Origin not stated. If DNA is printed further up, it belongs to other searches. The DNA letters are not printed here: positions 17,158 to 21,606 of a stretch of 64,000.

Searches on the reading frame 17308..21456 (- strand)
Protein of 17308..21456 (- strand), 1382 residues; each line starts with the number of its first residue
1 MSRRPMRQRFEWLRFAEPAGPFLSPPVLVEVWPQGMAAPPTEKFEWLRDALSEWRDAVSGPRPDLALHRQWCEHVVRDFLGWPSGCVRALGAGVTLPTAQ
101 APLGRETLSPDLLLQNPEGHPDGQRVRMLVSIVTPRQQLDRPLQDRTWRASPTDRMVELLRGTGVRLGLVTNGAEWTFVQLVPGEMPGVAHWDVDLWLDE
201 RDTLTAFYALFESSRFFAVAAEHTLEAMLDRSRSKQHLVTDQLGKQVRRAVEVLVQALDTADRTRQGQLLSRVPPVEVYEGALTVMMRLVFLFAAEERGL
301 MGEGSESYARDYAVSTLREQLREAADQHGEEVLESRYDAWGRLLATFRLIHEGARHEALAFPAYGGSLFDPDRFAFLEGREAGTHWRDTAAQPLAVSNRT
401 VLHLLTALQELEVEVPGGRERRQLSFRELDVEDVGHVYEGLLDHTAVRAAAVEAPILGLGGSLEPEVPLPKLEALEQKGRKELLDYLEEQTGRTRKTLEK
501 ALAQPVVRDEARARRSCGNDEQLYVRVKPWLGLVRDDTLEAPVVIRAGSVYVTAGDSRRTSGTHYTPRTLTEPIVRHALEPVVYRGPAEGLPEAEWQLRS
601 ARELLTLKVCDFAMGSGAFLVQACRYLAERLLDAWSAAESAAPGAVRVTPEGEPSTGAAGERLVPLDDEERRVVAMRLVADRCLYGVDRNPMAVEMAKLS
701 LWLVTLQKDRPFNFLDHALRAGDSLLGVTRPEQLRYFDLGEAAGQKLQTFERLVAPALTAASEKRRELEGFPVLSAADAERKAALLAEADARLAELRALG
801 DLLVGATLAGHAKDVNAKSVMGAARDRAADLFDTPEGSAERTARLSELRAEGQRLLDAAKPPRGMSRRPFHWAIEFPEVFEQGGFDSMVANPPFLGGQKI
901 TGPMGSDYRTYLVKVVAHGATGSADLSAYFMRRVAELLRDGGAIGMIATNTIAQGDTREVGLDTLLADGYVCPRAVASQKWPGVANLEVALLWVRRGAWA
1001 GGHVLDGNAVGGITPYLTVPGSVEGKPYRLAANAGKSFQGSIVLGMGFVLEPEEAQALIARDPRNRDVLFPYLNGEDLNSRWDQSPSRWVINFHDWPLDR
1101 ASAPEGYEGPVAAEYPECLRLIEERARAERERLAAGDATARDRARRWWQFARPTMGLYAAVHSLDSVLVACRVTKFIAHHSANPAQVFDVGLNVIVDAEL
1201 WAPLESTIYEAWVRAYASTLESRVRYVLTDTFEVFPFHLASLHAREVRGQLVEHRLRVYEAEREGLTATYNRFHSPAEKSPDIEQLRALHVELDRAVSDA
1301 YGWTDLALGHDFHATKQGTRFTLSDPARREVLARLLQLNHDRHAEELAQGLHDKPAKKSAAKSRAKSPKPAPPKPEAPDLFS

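Call 55: search_protein_families(library=pfam, proteins=[window:17308-21456:-], max_evalue=0.001)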
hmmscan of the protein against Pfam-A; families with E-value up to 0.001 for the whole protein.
window:17308-21456:- (1382 aa): 4 families
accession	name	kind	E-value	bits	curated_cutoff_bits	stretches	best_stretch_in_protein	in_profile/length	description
PF07669.17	Eco57I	-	1.2e-21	78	25.3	1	683-954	2-140/171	Eco57I restriction-modification methylase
PF20473.4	MmeI_Mtase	-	8e-11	42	27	1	602-712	16-93/259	MmeI, DNA-methyltransferase domain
PF20466.3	MmeI_TRD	-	5.6e-05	23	27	1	1047-1238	31-205/207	MmeI, target recognition domain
PF02384.22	N6_Mtase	-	0.0001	22.2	20.4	0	557-630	21-71/311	N-6 DNA Methylase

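Call 56: search_protein_families(library=padloc, proteins=[window:17308-21456:-], max_evalue=0.00001)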
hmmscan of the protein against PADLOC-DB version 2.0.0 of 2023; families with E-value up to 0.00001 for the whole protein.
window:17308-21456:- (1382 aa): 25 families
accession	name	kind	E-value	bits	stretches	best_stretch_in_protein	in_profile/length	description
PDLC02643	DrmMI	-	0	1652.5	1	3-1367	4-1337/1347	DrmMI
PDLC02638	DrmMI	-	7.3e-287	952.4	1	9-948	7-934/935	DrmMI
PDLC03618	REase_MTase_IIG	-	3.2e-281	934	1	11-1366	9-1339/1429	Type IIG restriction enzyme-methyltransferase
PDLC02644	DrmMI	-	5.6e-227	754.1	1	511-1366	15-891/988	DrmMI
PDLC02645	DrmMI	-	6.5e-206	684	1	9-758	7-743/772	DrmMI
PDLC02646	DrmMI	-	7e-165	548.3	1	623-1364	2-774/792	DrmMI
PDLC02642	DrmMI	-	9.8e-126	418.5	1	7-579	6-570/594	DrmMI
PDLC02640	DrmMI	-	1.5e-124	414.8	2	928-1312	534-919/1015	DrmMI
PDLC02639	DrmMI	-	6.6e-121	403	2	287-813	1-477/803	DrmMI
PDLC03622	REase_MTase_IIG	-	6e-71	237.3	2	156-489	1-336/1524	Type IIG restriction enzyme-methyltransferase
PDLC03599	REase_MTase_IIG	-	2.3e-53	179.3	1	886-1304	471-909/959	Type IIG restriction enzyme-methyltransferase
PDLC03627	REase_MTase_IIG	-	1.9e-46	156.4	1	886-1347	564-1029/1136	Type IIG restriction enzyme-methyltransferase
PDLC02626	DrmD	-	1.4e-27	94.8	1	1203-1367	16-191/276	DrmD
PDLC03611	REase_MTase_IIG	-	2.4e-23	79.6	1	549-730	505-656/1532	Type IIG restriction enzyme-methyltransferase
PDLC03609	REase_MTase_IIG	-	8.5e-23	78.1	1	862-953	535-620/1066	Type IIG restriction enzyme-methyltransferase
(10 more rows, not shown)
